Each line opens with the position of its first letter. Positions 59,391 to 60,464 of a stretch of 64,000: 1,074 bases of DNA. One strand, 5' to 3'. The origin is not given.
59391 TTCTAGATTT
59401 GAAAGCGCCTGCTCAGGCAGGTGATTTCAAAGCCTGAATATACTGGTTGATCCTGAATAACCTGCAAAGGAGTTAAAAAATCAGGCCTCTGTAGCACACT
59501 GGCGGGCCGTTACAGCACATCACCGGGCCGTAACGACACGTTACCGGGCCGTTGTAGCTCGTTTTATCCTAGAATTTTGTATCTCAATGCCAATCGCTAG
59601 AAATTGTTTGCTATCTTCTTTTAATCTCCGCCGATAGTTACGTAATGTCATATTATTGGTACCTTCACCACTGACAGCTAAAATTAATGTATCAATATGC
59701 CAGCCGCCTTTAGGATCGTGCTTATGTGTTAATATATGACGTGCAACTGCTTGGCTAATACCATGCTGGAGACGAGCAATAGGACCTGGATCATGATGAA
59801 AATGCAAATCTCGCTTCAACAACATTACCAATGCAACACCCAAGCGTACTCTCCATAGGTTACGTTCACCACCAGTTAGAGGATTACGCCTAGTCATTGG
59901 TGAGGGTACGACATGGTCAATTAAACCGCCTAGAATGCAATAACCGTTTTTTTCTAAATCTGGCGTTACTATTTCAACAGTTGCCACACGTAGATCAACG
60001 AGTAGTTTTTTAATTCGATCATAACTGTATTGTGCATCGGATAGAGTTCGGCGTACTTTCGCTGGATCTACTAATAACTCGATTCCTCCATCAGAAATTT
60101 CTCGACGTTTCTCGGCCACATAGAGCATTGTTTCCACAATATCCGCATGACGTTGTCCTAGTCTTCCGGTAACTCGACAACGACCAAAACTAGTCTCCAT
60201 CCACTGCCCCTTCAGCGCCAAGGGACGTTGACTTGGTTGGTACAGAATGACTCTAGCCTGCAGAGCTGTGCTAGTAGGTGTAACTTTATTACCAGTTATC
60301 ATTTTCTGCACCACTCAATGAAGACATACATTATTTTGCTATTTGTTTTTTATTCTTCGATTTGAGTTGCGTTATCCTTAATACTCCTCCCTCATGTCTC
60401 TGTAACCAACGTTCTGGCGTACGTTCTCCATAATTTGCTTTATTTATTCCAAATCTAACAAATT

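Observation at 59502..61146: IncQ-like replication module: RepA-type helicase, putative initiator and 21-bp-spaced iterons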

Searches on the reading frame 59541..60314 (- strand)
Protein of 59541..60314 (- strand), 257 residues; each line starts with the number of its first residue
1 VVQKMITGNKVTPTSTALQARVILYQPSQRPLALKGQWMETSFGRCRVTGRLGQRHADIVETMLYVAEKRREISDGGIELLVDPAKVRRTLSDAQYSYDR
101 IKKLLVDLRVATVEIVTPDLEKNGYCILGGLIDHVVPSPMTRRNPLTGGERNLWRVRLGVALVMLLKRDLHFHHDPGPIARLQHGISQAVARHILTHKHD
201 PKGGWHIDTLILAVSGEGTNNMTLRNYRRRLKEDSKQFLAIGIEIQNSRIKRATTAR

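Call 8: profile_search(protein=window:59541-60314:-)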
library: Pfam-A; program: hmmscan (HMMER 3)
A. the first sequence (257 residues): domains with independent E <= 10: 1; with E <= 0.001: 0
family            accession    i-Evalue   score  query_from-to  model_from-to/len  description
DUF123            PF01986.22       0.08    13.9     183-218        17-53/95  Domain of unknown function DUF123

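Call 12: search_protein_families(proteins=[window:59541-60314:-], library=ncbifam, max_evalue=0.1)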
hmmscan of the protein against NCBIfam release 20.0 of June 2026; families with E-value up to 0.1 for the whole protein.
window:59541-60314:- (257 aa): 0 families

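Call 20: search_dna_similar(query=window:59541-60314:-, collection=plasmids, mode=protein, max_evalue=0.001, max_rows=30, rows=spread)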
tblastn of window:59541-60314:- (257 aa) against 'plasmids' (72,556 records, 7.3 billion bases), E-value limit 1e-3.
Records with a match: 8; places in all: 8; records where one place covers at least 80% of the query: 7.
Best place of each record, by identity: 60-80% 5; <60% 3.
By first word of the organism name: Klebsiella 2; Enterobacter 2; Leptospirillum 2; Serratia 1; Citrobacter 1.
By predicted mobility (MOB-suite, as given by PLSDB): mobilizable 7; non-mobilizable 1.
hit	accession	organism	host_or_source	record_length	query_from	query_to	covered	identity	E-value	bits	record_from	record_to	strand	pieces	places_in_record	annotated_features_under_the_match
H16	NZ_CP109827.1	Serratia marcescens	culture,blood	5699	5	252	96%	64.9%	3e-105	341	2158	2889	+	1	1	ABC transporter ATPase | helicase RepA family protein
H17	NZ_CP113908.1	Klebsiella michiganensis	Homo sapiens,Culture,Rectal swab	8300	5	252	96%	62.1%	1e-97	319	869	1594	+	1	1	ABC transporter ATPase | helicase RepA family protein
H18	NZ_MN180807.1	Enterobacter cloacae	-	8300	5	252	96%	62.1%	1e-97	319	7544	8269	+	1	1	ABC transporter ATPase | helicase RepA family protein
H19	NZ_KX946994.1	Klebsiella oxytoca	Homo sapiens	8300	5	252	96%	62.1%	1e-97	319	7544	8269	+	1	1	ABC transporter ATPase | helicase RepA family protein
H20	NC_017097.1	Enterobacter cloacae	hospital effluent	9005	5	252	96%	62.1%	1e-97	319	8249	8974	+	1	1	ABC transporter ATPase | helicase RepA family protein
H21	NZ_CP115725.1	Citrobacter braakii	-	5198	13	250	93%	40.2%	7e-45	167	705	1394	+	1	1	ABC transporter ATPase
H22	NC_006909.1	Leptospirillum ferrooxidans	-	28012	13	243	90%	27.0%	2e-10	68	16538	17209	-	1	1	hypothetical protein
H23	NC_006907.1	Leptospirillum ferrooxidans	-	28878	14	197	72%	26.0%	7e-8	60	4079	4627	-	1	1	hypothetical protein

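Call 31: find_homologous_proteins(query=window:59541-60314:-, max_evalue=0.001)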
Query window:59541-60314:- (257 aa): 464 proteins with E <= 0.001 among 1073 candidates; the best 120 are listed.
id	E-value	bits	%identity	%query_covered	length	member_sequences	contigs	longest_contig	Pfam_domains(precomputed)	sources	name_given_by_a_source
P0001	1.5e-137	475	83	98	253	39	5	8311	-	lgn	-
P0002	1.6e-136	472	84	98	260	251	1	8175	-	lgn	-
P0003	1.4e-133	462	81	98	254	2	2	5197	-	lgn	-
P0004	1.2e-131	456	81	98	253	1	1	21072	-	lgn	-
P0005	1.2e-125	436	77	98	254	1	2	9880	-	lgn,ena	-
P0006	1.8e-125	436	78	98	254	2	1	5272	-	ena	-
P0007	8.8e-123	427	76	98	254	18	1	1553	-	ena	-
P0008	1.0e-122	427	75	98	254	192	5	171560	-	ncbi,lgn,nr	ncbi:TPA: ABC transporter ATPase [Pseudomonas aeruginosa]|nr:ABC transporter ATPase [Pseudomonas aer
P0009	1.3e-122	426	75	98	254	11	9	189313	-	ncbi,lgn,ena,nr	ncbi:TPA: ABC transporter ATPase [Escherichia coli]|nr:ABC transporter ATPase [Escherichia coli] HBA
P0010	1.5e-122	426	74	98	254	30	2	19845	-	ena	-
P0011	6.1e-122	424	75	98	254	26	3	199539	-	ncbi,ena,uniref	ncbi:ABC transporter ATPase [Achromobacter marplatensis]|uniref:ABC transporter ATPase n=1 Tax=Achro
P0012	1.5e-121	423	73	100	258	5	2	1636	-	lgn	-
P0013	7.7e-121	420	75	98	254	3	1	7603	-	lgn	-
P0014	1.1e-120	420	74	98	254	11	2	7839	-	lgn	-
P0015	2.1e-120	419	75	98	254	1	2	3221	-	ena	-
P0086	4.1e-107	375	66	98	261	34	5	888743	-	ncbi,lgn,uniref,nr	ncbi:ABC transporter ATPase [Morganella morganii]|uniref:ABC transporter ATPase n=1 Tax=Morganellace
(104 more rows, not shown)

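Call 33: find_encoding_contigs(protein=P0086, flank=6000, max_places=3)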
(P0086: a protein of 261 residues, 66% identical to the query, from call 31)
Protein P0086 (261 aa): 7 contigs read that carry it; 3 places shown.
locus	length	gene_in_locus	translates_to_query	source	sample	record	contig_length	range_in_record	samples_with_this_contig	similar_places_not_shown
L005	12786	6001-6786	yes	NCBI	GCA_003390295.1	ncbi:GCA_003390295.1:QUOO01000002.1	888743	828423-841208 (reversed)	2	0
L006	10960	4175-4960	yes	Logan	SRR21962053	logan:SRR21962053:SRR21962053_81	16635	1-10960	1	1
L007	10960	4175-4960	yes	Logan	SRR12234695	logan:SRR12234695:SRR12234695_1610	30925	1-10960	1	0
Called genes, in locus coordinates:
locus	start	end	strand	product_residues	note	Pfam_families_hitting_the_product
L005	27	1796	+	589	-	-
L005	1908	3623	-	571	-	-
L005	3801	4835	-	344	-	-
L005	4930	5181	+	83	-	PF05930:Phage_AlpA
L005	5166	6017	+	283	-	PF13481:AAA_25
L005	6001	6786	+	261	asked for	-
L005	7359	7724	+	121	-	PF21983:NikA-like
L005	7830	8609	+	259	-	-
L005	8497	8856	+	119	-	-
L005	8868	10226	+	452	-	PF04610:TrbL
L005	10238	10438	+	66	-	-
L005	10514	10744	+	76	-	PF12703:ptaRNA1_toxin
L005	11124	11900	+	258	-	PF11185:DUF2971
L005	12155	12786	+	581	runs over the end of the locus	PF00656:Peptidase_C14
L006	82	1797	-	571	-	-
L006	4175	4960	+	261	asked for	-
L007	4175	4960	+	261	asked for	-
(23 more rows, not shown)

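Call 39: search_protein_families(proteins=[L005:6001-6786:+], library=ncbifam, max_evalue=1)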
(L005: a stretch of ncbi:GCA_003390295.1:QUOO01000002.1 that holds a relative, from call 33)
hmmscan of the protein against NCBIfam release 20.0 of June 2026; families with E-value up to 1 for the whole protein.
L005:6001-6786:+ (261 aa): 1 family
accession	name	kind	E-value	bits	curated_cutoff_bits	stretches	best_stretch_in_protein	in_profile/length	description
TIGR00122.1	birA_repr_reg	equivalog_domain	0.00028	20.7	70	1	218-246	20-48/69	biotin operon repressor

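Call 47: search_protein_representatives(protein=window:59541-60314:-)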
Query: 257 residues. Proteins with E-value up to 0.001 (for the whole library): 371; up to 1e-10: 286; up to 1e-30: 143. The best 150 are listed.
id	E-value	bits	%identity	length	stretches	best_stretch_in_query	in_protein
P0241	1.2e-69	251.0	51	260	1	7-256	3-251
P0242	2.0e-68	247.1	51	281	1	6-254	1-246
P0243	8.6e-67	241.7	54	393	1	12-252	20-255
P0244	1.5e-65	237.6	51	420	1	6-251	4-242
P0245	3.5e-64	233.1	51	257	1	8-250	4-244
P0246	5.0e-64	232.6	53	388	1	12-253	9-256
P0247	1.7e-62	227.6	50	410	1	7-253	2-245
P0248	1.1e-61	224.9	47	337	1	1-251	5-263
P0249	4.9e-60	219.6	49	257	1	12-250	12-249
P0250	1.1e-59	218.4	49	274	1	12-253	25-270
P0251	1.3e-59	218.1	51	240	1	5-250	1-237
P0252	1.5e-59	218.0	49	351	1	11-250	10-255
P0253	1.6e-59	217.8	50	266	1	13-253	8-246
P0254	2.4e-57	210.7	53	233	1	48-253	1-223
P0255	5.3e-57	209.6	48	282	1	11-256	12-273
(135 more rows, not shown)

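Call 55: find_related_loci(query=A3, collection=genome_contigs, flank=6000)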
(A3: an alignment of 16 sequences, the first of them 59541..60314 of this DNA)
Query A3 (257 aa) in genome_contigs; peptide patterns used: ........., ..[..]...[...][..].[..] (x = any residue, [..] = any of these).
223 stretches matched a pattern; 79 encode a relative of the query (tblastn E <= 1e-3); 79 distinct loci.
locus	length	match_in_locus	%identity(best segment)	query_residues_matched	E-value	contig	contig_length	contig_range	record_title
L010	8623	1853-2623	99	1-257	2e-171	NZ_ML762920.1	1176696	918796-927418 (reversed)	Dickeya oryzae strain ZYY5 scaffold1, whole genome shotgun sequence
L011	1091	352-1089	98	1-246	0e+0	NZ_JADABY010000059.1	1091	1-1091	Citrobacter sp. Res13-Sevr-PEB04-36 seq_tig59, whole genome shotgun sequence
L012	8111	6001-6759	80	5-257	4e-137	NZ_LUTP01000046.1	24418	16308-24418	Lonsdalea iberica strain LMG 26264 contig00046, whole genome shotgun sequence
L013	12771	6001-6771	98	1-257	2e-169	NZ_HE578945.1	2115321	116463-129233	Phytobacter massiliensis JC163 strain type strain: JC163, whole genome shotgun sequence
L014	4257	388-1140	75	5-254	2e-131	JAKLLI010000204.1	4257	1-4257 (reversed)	MAG: Azonexus sp. isolate MAG.384 MAG.384-scaffold_7889, whole genome shotgun sequence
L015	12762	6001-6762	74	5-257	3e-127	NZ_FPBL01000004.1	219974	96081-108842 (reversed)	Nitrosomonas eutropha strain Nm24, whole genome shotgun sequence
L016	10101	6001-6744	76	5-251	1e-126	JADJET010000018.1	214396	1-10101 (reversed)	MAG: Gammaproteobacteria bacterium isolate Bjer_18-Q3-R1-45_BAT3C.258 tig00200425-10-2138030, whole genome shotgun seque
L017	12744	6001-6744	77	5-251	3e-126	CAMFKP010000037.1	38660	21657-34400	MAG: uncultured Aeromonadaceae bacterium isolate SRR12456162_bin.3_metaWRAP_v1.3_MAG genome assembly, contig: ERZ1228996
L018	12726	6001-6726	76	7-248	3e-125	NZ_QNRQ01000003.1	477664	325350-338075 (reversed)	Eoetvoesiella caeni strain DSM 25520 Ga0244558_103, whole genome shotgun sequence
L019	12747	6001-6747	75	5-252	1e-124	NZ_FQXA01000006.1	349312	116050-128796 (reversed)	Stutzerimonas xanthomarina DSM 18231, whole genome shotgun sequence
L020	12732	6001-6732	73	5-248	5e-123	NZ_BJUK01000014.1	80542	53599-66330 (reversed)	Bisbaumannia pacifica strain NBRC 102220 sequence014, whole genome shotgun sequence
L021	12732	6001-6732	73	5-248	3e-122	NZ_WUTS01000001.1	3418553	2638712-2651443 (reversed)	Halomonas icarae strain D1-1 D1-1_1, whole genome shotgun sequence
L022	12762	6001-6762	72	5-257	3e-121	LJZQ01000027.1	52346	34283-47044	MAG: Marinobacter excellens HL-55 ITZ_scaf_222, whole genome shotgun sequence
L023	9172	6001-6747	72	4-251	5e-121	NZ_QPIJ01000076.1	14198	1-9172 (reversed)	Vreelandella rituensis strain TQ8S TQ-8S_scaffold76, whole genome shotgun sequence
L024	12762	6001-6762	70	5-256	6e-120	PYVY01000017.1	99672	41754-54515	Alteromonas indica strain IO390401 scaffold17, whole genome shotgun sequence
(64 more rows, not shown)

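Call 58: predict_structure(alignment_id=A1)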
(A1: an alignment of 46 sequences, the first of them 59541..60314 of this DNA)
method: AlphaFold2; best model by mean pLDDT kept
length: 257 residues; sequences in the alignment: 46
mean_pLDDT: 94.9   pTM: 0.91
mean pLDDT of the five models: 94.9, 94.5, 94.4, 93.8, 93.6
residues with pLDDT >= 90: 238; 70-90: 8; 50-70: 5; < 50: 6
segments of 3 or more residues with pLDDT < 50: 1-6
pLDDT, mean of each block of 10 residues (from residue 1): 52 97 98 98 97 98 98 96 97 89 98 98 97 98 96 98 97 97 98 97 98 96 98 98 97 82
secondary structure, 60 per line:
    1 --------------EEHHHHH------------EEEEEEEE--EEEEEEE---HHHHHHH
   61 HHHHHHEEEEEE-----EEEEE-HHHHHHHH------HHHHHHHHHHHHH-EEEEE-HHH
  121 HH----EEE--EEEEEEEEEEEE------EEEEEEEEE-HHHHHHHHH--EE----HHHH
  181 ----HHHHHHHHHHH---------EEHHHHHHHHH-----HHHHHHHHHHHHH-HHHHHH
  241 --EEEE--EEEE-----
elements in order: H17-21 E34-41 E44-50 H54-66 E67-72 E78-82 H84-91 H98-110 E112-116 H118-122 E127-129 E132-143 E150-158 H160-168 H177-180 H185-195 H207-215 H221-233 H235-240 E243-246 E249-252

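Call 59: profile_search(alignment_id=A1)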
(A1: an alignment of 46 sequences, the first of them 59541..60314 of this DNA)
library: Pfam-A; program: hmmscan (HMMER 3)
A. the first sequence (257 residues): domains with independent E <= 10: 1; with E <= 0.001: 0
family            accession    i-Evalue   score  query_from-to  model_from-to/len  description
DUF123            PF01986.22       0.08    13.9     183-218        17-53/95  Domain of unknown function DUF123
B. every sequence of the alignment scanned on its own (46 sequences): families by number of members that match
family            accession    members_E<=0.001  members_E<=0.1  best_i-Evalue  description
fvmX2             PF20000.4                  0               1        1.1e-02  FtsH ternary system domain X2
capSnatchArena    PF21991.1                  0               1        1.9e-02  Cap-snatching endonuclease
Skp1_POZ          PF03931.21                 0               1        5.3e-02  Skp1 family, tetramerisation domain
DUF123            PF01986.22                 0               1        8.0e-02  Domain of unknown function DUF123
Rep3_N            PF01051.27                 0               1        9.2e-02  Initiator Replication protein, WH1

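Call 73: fold_search(model_id=the predicted structure, library=afdb50)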
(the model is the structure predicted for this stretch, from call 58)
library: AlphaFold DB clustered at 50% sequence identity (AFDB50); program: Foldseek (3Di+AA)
matches with E <= 10: 1096; with E <= 0.001: 672
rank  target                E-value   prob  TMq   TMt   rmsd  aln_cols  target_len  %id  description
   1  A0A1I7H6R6            1.2e-42  1.00  0.95  0.50   2.0       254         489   74  ABC transporter ATPase [Nitrosomonas eutropha]
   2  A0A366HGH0            2.5e-42  1.00  0.94  0.95   1.9       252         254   75  ABC transporter ATPase [Eoetvoesiella caeni]
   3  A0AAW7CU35            1.7e-40  1.00  0.94  0.86   2.4       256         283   64  ABC transporter ATPase [Proteus faecis]
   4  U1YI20                5.6e-37  1.00  0.86  0.65   1.9       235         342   76  ABC transporter ATPase
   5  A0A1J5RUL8            3.1e-31  1.00  0.92  0.55   2.1       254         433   46  Uncharacterized protein [mine drainage metagenome]
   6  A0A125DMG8            1.1e-29  1.00  0.88  0.94   1.8       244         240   40  ABC transporter ATPase [Burkholderia ubonensis]
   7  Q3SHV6                5.1e-29  1.00  0.88  0.82   2.8       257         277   45  Uncharacterized protein [Thiobacillus denitrificans (strain ATCC 25259 / T1)]
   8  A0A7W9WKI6            8.1e-29  1.00  0.80  0.94   1.6       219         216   62  ABC transporter ATPase [Castellaniella defragrans]
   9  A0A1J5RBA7            9.6e-29  1.00  0.89  0.70   3.3       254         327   46  Uncharacterized protein [mine drainage metagenome]
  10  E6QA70                3.9e-28  1.00  0.88  0.79   3.7       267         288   39  Uncharacterized protein [mine drainage metagenome]
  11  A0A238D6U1            4.9e-28  1.00  0.90  0.68   2.2       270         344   39  Uncharacterized protein [Thiomonas delicata]
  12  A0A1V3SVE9            4.9e-28  1.00  0.88  0.84   3.4       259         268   39  Uncharacterized protein [Leptospirillum ferriphilum]
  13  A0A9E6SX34            2.3e-27  1.00  0.89  0.80   1.8       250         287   42  ABC transporter ATPase [Ferrovum myxofaciens]
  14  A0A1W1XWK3            5.0e-27  1.00  0.89  0.88   2.1       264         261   39  Uncharacterized protein [Desulfacinum hydrothermale DSM 13146]
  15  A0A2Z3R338            1.2e-25  1.00  0.88  0.70   2.2       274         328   33  Uncharacterized protein
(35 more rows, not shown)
